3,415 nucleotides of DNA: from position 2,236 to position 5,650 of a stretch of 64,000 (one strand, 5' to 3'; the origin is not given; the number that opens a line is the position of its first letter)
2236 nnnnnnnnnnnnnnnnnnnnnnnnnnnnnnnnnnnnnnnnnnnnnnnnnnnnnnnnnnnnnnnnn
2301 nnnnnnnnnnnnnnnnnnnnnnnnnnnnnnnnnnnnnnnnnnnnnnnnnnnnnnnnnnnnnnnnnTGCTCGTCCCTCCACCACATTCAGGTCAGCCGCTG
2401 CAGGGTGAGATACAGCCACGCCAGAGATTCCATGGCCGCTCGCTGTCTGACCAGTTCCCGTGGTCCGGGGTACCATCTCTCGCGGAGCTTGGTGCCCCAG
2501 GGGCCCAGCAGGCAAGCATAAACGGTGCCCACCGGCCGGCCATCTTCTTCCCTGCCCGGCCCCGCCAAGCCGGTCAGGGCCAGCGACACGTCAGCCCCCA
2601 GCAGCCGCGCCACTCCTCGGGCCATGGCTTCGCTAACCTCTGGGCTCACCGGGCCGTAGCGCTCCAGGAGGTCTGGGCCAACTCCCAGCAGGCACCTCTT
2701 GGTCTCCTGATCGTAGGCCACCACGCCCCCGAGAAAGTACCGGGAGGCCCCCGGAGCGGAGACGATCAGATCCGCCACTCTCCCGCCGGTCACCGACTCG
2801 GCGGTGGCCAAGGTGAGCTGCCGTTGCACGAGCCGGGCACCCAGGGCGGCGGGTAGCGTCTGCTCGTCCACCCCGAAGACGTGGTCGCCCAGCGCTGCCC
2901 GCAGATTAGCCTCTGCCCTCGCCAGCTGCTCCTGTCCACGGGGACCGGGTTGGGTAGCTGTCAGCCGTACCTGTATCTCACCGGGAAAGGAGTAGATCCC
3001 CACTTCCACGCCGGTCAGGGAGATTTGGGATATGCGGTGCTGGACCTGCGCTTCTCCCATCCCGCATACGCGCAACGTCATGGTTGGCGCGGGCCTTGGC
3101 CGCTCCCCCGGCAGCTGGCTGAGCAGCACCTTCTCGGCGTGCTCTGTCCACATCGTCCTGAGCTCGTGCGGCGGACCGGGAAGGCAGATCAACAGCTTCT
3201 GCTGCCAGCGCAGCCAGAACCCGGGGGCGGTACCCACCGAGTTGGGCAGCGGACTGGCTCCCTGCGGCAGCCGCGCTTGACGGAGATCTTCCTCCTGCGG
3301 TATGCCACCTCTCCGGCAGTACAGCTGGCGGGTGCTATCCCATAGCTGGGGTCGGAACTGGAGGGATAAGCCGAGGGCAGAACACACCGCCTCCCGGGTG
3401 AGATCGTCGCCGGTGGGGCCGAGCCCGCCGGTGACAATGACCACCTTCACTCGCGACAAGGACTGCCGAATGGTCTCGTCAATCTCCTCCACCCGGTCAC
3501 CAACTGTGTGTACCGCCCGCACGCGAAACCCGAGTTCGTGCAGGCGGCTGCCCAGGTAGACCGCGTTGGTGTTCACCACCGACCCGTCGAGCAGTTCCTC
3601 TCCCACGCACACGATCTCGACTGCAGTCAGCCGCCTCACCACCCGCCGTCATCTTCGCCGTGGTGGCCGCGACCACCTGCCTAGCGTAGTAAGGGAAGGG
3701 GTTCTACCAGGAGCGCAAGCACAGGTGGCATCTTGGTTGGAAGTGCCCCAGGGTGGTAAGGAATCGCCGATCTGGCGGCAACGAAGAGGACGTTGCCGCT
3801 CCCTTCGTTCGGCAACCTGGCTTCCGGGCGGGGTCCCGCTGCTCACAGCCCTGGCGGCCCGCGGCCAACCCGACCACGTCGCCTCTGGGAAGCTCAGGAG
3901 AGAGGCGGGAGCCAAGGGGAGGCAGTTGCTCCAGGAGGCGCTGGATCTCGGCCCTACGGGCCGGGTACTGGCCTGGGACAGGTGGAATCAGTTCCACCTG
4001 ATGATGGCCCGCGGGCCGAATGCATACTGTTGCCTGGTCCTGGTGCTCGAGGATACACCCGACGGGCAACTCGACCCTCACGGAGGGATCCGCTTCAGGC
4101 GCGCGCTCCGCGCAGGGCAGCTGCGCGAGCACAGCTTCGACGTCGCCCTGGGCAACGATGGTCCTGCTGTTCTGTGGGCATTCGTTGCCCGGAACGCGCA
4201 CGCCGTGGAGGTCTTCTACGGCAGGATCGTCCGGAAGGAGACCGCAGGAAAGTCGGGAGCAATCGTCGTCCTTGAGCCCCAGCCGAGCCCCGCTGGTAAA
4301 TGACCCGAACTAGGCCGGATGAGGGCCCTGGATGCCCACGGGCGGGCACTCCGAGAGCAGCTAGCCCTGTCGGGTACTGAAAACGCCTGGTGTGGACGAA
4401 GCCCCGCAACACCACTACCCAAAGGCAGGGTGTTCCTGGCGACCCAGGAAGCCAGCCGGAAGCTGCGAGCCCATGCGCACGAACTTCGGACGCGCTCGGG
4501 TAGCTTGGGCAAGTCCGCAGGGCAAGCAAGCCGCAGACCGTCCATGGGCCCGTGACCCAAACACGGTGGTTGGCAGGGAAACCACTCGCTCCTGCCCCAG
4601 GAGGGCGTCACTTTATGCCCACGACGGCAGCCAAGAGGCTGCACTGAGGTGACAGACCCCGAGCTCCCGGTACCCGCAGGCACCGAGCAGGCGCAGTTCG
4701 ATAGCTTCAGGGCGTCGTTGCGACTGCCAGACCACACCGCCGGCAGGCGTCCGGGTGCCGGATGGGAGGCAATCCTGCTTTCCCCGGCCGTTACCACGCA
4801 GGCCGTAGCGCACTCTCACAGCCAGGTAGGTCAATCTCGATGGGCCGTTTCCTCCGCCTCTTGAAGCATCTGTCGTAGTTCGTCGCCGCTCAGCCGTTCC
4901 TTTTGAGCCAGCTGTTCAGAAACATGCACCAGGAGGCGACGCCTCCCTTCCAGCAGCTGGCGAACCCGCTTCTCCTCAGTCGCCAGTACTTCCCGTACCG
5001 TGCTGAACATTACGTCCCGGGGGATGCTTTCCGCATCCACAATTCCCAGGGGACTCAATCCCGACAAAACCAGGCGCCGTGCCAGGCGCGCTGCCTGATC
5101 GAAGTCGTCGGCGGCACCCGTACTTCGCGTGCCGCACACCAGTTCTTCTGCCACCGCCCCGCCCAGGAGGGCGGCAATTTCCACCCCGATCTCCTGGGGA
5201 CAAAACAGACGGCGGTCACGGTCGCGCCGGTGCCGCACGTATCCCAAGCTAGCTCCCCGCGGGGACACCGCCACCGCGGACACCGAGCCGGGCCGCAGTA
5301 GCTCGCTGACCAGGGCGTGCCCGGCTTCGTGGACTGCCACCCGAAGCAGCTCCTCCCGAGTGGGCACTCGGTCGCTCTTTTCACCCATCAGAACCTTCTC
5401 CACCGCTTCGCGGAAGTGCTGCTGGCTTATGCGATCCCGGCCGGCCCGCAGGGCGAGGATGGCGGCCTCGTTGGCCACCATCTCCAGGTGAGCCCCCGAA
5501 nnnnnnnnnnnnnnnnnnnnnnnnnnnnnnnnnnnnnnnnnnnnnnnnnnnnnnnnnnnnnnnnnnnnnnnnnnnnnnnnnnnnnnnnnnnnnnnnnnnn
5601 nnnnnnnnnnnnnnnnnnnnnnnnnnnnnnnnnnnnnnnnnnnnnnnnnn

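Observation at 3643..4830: A 1.2 kb stretch with no confident gene between cinA and the FtsH-like gene, in an otherwise tightly packed chromosome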

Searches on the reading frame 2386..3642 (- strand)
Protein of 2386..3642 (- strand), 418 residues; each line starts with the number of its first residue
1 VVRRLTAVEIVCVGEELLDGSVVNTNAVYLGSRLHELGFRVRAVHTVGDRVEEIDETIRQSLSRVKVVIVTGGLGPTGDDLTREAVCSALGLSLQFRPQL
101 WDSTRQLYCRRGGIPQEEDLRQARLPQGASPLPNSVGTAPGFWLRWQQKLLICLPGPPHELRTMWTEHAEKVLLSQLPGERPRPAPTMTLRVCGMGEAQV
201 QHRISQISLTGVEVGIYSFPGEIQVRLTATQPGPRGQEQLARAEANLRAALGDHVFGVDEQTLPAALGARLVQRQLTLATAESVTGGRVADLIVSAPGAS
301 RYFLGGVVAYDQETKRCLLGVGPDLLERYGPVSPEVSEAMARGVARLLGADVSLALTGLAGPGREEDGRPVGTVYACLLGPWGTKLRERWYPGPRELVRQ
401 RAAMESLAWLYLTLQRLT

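Call 22: find_related_loci(query=window:2386-3642:-, collection=metagenome_contigs, flank=6000)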
Query window:2386-3642:- (418 aa) in metagenome_contigs; peptide patterns used: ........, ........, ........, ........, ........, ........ (x = any residue, [..] = any of these).
217 stretches matched a pattern; 1 encode a relative of the query (tblastn E <= 1e-3); 1 distinct loci.
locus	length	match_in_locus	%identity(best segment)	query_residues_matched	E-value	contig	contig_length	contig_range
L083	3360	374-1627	100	1-418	0e+0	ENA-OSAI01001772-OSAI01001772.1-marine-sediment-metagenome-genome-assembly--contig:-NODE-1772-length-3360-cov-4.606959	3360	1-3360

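Call 70: list_cluster_members(proteins=[window:2386-3642:-, window:4831-6315:-, window:6324-6857:-])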
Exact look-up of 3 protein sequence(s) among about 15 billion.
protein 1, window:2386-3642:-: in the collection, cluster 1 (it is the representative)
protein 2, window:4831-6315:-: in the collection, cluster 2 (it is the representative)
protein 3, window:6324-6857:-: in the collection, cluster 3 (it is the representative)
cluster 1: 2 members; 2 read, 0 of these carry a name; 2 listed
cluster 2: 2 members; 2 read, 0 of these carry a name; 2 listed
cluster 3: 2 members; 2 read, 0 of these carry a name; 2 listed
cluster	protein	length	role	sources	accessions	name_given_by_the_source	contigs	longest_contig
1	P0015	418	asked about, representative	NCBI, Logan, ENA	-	-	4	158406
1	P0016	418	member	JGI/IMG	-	-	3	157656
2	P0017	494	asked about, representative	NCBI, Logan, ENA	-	-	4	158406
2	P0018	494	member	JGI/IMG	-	-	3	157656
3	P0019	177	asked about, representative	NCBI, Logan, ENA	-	-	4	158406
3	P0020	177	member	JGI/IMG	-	-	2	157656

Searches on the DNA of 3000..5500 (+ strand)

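Call 4: search_rna_families(source=window, start=3000, end=5500, threshold=evalue, max_evalue=1, show_alignments=3)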
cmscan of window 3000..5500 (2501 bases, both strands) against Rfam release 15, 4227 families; matches with E-value up to 1: 0.
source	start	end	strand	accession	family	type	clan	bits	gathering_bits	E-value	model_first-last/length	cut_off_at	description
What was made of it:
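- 4361..4830 (.): 470 nt of unexplained non-coding DNA, lying in the convergent 3' region of the + ORF and the FtsH-like gene. No Rfam hit (call 4).
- On Any Rfam RNA family (riboswitch, leader, sRNA): cmscan of 3000-5500 on both strands gave 0 matches at E<=1 (call 4).
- Rfam gave 0 hits at E<=1 on both strands (call 4).
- Tried and rejected: Rfam evalue-mode scan: nothing (call 4).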

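Call 56: search_dna_similar(query=window:3643-4830:+, collection=plasmids, mode=distant, max_evalue=0.001, max_rows=10)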
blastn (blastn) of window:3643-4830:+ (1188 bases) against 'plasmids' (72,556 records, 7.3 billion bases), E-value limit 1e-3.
No match.

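Call 57: search_dna_similar(query=window:3643-4830:+, collection=phages, mode=distant, max_evalue=0.001, max_rows=10)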
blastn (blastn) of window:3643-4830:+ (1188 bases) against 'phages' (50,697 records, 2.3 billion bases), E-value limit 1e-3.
No match.
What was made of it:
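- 4361..4830 (.): No plasmid or phage match (calls 56, 57).
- There is no plasmid or phage similarity (calls 56, 57).
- Tried and rejected: Plasmid and phage DNA similarity: none (calls 56, 57).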

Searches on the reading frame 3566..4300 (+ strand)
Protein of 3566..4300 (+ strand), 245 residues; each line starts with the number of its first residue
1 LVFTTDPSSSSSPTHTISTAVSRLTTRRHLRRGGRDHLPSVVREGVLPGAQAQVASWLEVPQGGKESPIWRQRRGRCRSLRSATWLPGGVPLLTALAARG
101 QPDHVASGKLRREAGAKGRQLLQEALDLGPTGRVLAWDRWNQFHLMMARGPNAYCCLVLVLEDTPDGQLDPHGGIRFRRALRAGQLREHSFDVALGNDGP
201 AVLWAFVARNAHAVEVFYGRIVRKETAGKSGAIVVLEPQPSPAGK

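Call 8: search_protein_families(library=pfam, max_evalue=1, proteins=[window:3566-4300:+])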
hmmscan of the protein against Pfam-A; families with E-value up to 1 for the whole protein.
window:3566-4300:+ (245 aa): 0 families

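Call 9: search_protein_families(library=ncbifam, max_evalue=1, proteins=[window:3566-4300:+])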
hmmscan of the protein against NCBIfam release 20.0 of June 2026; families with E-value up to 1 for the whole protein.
window:3566-4300:+ (245 aa): 0 families
